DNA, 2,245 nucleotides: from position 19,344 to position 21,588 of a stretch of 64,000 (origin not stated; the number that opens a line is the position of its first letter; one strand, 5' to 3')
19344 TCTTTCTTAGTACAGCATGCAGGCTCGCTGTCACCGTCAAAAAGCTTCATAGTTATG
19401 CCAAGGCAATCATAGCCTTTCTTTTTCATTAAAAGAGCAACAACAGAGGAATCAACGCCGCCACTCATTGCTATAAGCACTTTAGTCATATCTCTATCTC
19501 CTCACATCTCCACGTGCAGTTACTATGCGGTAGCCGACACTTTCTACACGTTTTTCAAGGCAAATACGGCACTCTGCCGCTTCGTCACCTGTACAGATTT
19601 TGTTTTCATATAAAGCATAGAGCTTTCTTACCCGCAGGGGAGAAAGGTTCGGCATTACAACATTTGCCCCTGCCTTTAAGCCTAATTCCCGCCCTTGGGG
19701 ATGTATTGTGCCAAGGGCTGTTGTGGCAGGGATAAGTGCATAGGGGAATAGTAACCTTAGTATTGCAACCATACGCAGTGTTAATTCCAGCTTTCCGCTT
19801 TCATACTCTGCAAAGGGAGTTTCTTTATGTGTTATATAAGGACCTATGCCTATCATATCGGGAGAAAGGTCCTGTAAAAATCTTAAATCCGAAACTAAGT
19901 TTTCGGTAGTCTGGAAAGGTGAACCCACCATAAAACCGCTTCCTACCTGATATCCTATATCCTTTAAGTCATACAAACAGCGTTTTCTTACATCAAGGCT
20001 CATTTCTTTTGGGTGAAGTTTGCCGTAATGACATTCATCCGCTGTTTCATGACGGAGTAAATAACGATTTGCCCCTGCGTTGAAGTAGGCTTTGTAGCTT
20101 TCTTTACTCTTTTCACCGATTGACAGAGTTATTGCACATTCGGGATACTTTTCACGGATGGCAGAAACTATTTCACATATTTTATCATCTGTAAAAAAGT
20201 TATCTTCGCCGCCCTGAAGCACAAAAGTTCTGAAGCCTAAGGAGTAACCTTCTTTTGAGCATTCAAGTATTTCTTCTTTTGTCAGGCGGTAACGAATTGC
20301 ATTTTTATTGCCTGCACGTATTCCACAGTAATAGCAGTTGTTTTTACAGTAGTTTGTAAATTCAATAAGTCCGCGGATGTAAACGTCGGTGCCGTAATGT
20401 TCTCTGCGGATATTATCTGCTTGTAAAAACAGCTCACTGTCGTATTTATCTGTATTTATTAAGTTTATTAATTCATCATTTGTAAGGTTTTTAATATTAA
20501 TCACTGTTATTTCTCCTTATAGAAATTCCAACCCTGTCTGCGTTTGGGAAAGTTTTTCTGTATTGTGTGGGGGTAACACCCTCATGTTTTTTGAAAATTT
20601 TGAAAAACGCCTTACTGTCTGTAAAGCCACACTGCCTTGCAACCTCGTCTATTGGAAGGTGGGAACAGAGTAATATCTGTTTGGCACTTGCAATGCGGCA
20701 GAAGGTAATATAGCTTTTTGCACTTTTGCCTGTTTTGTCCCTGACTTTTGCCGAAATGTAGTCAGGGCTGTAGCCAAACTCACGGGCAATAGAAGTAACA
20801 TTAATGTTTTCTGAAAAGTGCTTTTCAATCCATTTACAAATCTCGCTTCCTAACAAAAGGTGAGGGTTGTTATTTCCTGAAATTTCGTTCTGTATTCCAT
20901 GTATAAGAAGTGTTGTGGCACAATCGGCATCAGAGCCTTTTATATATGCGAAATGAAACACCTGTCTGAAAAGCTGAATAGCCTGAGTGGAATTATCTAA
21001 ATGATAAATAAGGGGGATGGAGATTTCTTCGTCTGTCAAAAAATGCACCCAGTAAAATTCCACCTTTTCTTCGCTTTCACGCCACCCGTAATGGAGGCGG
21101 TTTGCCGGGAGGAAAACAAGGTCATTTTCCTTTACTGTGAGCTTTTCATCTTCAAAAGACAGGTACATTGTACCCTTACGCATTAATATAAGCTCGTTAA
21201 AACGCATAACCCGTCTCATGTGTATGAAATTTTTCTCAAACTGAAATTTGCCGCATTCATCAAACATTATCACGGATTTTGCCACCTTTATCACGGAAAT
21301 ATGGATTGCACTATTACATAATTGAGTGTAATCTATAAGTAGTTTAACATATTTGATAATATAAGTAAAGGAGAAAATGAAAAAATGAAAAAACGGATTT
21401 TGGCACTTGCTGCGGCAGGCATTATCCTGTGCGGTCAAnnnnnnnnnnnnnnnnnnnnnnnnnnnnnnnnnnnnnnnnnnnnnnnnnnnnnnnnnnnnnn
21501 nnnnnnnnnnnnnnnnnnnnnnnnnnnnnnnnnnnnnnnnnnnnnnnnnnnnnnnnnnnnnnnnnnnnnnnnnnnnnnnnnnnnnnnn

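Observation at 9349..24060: Carbohydrate-active gene block: GH88/105-like enzyme with 3x discoidin/CBM32 repeats, GH43-clan propeller, AraC regulator and secreted DUF1680 (GH127/146-like) enzyme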

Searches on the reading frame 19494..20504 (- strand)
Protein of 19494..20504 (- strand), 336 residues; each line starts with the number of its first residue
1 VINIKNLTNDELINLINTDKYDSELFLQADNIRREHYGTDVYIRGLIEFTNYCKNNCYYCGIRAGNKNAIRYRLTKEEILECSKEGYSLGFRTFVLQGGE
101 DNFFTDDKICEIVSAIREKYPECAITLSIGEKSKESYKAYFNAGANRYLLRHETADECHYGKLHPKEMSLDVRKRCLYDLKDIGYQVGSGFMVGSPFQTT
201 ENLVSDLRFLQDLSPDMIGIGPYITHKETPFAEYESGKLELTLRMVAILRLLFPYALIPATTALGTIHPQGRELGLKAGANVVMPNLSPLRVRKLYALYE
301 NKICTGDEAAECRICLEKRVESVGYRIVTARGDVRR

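Call 4: search_protein_families(library=pfam, proteins=[window:19494-20504:-], max_evalue=0.01)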
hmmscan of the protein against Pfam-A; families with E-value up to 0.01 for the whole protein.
window:19494-20504:- (336 aa): 3 families
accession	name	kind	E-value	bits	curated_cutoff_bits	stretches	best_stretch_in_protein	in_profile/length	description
PF04055.27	Radical_SAM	-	8.1e-15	55.8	29.5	1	47-210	1-166/166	Radical SAM superfamily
PF06968.18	BATS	-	2.4e-05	24.9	22.2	0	226-284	8-62/88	Biotin and Thiamin Synthesis associated domain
PF13353.11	Fer4_12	-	0.0027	18.4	22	1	49-136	11-97/137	4Fe-4S single cluster domain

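Call 58: search_protein_families(library=ncbifam, proteins=[window:19494-20504:-], max_evalue=0.001)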
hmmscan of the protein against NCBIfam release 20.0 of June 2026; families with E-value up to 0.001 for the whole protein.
window:19494-20504:- (336 aa): 27 families (the best 25 are shown)
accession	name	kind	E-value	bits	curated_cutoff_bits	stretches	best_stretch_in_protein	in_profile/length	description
TIGR03956.1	rSAM_HydE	equivalog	3.6e-170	565.7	254.6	1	5-334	9-340/340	[FeFe] hydrogenase H-cluster radical SAM maturase HydE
TIGR03910.1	pyrrolys_PylB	equivalog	1.6e-42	145.7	348.2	1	5-290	16-303/347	methylornithine synthase PylB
TIGR00433.2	bioB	equivalog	4.8e-24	85.1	225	1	6-284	2-282/307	biotin synthase BioB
TIGR03551.1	F420_cofH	equivalog_domain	5.4e-16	58.3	374.1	1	8-125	2-121/345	5-amino-6-(D-ribitylamino)uracil--L-tyrosine 4-hydroxyphenyl transferase CofH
TIGR02351.2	thiH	equivalog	8.1e-15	54.7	380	1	5-167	33-195/364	2-iminoacetate synthase ThiH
TIGR03955.1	rSAM_HydG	equivalog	1.1e-14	53.8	312.15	1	7-167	47-214/470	[FeFe] hydrogenase H-cluster radical SAM maturase HydG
TIGR03957.1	rSAM_HmdB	equivalog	1.5e-13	50.6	320.9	1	8-292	2-290/317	5,10-methenyltetrahydromethanopterin hydrogenase cofactor biosynthesis protein HmdB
NF006687.0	PRK09234.1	equivalog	1.8e-13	49.6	1018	1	5-123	490-611/849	bifunctional FO biosynthesis protein CofGH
TIGR03699.1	menaquin_MqnC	equivalog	3.8e-13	49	428.1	1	6-126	2-124/342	cyclic dehypoxanthinyl futalosine synthase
NF005609.0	PRK07360.1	equivalog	1.8e-12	46.7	426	1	5-125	19-144/374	7,8-didemethyl-8-hydroxy-5-deazariboflavin synthase subunit CofH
NF006276.0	PRK08444.1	equivalog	2.1e-11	43.4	560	1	5-125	11-131/353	aminofutalosine synthase MqnE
TIGR00423.1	TIGR00423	subfamily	3e-10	39.8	260.25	1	47-125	9-87/310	CofH family radical SAM protein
TIGR03700.1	mena_SCO4494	equivalog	2.9e-09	36.3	434.55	1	5-125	9-130/351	aminofutalosine synthase MqnE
TIGR02668.1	moaA_archaeal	equivalog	5.2e-08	32.2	325.25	1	47-168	14-132/303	GTP 3',8-cyclase MoaA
NF001199.0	PRK00164.2-1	equivalog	6.7e-08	32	231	1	47-167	16-133/308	GTP 3',8-cyclase MoaA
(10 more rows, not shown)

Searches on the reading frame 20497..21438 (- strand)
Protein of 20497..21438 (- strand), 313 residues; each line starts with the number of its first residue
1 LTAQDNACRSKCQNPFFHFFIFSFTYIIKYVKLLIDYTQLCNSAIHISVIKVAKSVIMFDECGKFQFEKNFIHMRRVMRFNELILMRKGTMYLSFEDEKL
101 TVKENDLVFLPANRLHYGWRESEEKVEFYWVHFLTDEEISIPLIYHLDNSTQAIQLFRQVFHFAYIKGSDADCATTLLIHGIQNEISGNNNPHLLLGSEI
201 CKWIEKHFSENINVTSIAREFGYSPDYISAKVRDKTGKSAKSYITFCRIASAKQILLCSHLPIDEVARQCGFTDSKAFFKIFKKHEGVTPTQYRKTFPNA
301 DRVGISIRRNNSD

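Call 4: search_protein_families(library=pfam, proteins=[window:20497-21438:-], max_evalue=0.01)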
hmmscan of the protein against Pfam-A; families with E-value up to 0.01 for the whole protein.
window:20497-21438:- (313 aa): 4 families
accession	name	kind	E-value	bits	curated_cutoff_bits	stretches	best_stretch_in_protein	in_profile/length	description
PF12833.13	HTH_18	-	8.2e-21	74.5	33.6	1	217-295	1-79/80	Helix-turn-helix domain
PF00165.29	HTH_AraC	-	1.3e-17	63.9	26.6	2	258-295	6-42/42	Bacterial regulatory helix-turn-helix proteins, AraC family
PF02311.25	AraC_binding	-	1.7e-08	34.7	21.1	1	70-137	13-80/135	AraC-like ligand binding domain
PF07883.17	Cupin_2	-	1.3e-05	25.3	27.2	1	82-131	20-69/70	Cupin domain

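Call 58: search_protein_families(library=ncbifam, proteins=[window:20497-21273:-], max_evalue=0.001)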
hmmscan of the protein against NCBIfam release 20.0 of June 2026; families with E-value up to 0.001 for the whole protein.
window:20497-21273:- (258 aa): 28 families (the best 25 are shown)
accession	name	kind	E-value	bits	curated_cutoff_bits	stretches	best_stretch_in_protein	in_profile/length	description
NF007860.0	PRK10572.1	equivalog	9.6e-23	80.4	208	1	142-242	185-285/292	arabinose operon transcriptional regulator AraC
NF047455.1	TF_Staph_AryK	equivalog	9.6e-21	73.7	850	1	143-248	160-265/759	transcriptional regulator AryK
TIGR04094.1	adjacent_YSIRK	equivalog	1.2e-17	64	200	1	134-239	279-383/383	YSIRK-targeted surface antigen transcriptional regulator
NF047788.1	TransRegPocR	equivalog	9e-17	61.3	500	1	146-242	195-291/296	transcriptional regulator PocR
NF010028.0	PRK13503.1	equivalog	8.5e-16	58.2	288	1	142-240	173-271/278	HTH-type transcriptional activator RhaS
NF006902.0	PRK09393.1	equivalog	2.2e-15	56.7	425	1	143-244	223-324/327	transcriptional regulator FtrA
NF049932.1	TranspRegBtr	equivalog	6.9e-14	51.3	900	1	146-240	170-264/531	bacillibactin transport transcriptional regulator Btr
NF007584.0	PRK10219.1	equivalog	1.1e-12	48.3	174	1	144-241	9-106/107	superoxide response transcriptional regulator SoxS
NF012228.1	RobA_TF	equivalog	6.1e-12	45.6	380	1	144-241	7-104/286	MDR efflux pump AcrAB transcriptional activator RobA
NF010026.0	PRK13501.1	equivalog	6.3e-12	45.2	363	1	173-244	209-280/290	HTH-type transcriptional activator RhaR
NF007432.1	PRK09978.1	equivalog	1.2e-11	44.3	500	1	144-241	146-242/274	DNA-binding transcriptional regulator GadX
NF007693.0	PRK10371.1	equivalog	1.7e-11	43.9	253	1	143-241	201-299/309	transcriptional regulator MelR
NF011701.0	PRK15121.1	equivalog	3.2e-11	43.3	426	1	145-241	10-106/289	MDR efflux pump AcrAB transcriptional activator RobA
NF010025.2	PRK13500.1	equivalog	4.5e-11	42.9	525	1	173-241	209-277/282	HTH-type transcriptional activator RhaR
NF010027.0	PRK13502.1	equivalog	7.2e-11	42.1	384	1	174-240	210-276/282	HTH-type transcriptional activator RhaR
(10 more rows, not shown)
